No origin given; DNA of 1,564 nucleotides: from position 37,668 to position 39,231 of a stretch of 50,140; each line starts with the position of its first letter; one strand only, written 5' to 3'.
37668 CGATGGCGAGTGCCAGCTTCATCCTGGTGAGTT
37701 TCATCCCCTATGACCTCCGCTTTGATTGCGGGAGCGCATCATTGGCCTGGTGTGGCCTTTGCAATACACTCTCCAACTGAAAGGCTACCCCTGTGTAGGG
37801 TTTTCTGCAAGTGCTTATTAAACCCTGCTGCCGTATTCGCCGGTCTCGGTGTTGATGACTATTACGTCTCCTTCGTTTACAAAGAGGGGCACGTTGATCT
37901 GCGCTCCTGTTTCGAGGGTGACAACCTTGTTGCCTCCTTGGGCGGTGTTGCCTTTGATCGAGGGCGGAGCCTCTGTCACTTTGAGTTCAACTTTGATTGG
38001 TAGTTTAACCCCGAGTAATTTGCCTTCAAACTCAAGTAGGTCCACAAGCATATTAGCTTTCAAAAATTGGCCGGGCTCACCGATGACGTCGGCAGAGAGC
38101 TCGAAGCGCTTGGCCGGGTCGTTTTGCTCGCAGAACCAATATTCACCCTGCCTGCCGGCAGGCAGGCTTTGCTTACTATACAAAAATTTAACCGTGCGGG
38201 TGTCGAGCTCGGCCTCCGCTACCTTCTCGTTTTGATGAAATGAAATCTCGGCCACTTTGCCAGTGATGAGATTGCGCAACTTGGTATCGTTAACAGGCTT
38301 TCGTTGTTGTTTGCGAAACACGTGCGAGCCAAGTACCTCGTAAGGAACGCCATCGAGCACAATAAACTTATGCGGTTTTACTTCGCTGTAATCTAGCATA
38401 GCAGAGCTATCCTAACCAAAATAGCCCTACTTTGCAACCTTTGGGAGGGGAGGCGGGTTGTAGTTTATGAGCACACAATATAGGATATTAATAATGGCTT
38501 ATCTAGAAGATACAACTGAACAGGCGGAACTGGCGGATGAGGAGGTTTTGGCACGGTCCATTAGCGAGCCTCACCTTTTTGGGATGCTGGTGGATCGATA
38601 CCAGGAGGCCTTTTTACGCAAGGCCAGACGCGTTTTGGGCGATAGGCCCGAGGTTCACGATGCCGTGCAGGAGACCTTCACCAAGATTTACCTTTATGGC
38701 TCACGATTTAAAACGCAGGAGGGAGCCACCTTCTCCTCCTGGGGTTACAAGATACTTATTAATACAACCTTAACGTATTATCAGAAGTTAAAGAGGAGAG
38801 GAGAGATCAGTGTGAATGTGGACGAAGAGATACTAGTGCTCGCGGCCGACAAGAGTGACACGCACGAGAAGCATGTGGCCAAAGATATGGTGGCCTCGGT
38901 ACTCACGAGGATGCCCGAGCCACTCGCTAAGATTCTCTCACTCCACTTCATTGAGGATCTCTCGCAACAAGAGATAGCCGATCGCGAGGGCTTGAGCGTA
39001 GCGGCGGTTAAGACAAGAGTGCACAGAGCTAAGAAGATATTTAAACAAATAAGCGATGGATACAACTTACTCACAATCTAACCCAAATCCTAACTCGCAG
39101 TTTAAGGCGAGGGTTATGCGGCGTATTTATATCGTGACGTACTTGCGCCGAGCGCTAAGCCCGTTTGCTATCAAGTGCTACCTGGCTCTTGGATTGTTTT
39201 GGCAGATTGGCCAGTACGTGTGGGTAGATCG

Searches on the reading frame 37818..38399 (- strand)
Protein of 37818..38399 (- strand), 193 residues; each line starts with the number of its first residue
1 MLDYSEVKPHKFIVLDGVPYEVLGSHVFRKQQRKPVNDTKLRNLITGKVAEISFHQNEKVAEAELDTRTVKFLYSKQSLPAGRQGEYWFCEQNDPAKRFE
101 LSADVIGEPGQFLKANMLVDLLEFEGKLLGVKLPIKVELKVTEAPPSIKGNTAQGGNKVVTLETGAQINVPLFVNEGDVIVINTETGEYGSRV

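Call 51: search_protein_families(library=pfam, proteins=[window:37818-38399:-], max_evalue=1)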
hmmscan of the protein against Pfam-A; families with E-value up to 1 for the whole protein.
window:37818-38399:- (193 aa): 3 families
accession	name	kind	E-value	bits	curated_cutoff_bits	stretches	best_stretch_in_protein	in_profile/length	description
PF09285.17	Elong-fact-P_C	-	4.6e-25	87.5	25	1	137-192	1-56/56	Elongation factor P, C-terminal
PF08207.18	EFP_N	-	2.6e-07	31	23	1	5-60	3-58/58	Elongation factor P (EF-P) KOW-like domain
PF01132.26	EFP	-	0.0034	17.8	27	1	99-128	24-53/54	Elongation factor P (EF-P) OB domain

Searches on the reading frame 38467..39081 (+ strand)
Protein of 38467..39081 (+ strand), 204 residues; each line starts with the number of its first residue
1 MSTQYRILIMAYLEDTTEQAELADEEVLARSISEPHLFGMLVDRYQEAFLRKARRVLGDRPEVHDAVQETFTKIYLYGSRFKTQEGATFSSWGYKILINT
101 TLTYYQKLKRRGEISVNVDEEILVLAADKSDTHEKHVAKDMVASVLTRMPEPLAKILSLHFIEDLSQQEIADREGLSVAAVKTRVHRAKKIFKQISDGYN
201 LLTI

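Call 48: search_protein_families(library=pfam, proteins=[window:38467-39081:+], max_evalue=0.001)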
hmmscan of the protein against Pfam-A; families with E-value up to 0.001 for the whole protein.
window:38467-39081:+ (204 aa): 5 families
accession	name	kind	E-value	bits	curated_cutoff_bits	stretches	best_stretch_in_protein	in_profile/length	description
PF08281.18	Sigma70_r4_2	-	2.8e-14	52.9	25.7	1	141-190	3-52/54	Sigma-70, region 4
PF04542.20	Sigma70_r2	-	1.2e-11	44.7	24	1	41-111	1-71/71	Sigma-70 region 2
PF04545.22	Sigma70_r4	-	8.1e-08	32.1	24.1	1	146-188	2-44/50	Sigma-70, region 4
PF04297.20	UPF0122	-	3e-05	24.6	22.7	1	154-195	23-64/101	Putative helix-turn-helix protein, YlxM / p13 like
PF13412.12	HTH_24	-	0.00032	20.7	21.9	0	164-185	17-38/48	Winged helix-turn-helix DNA-binding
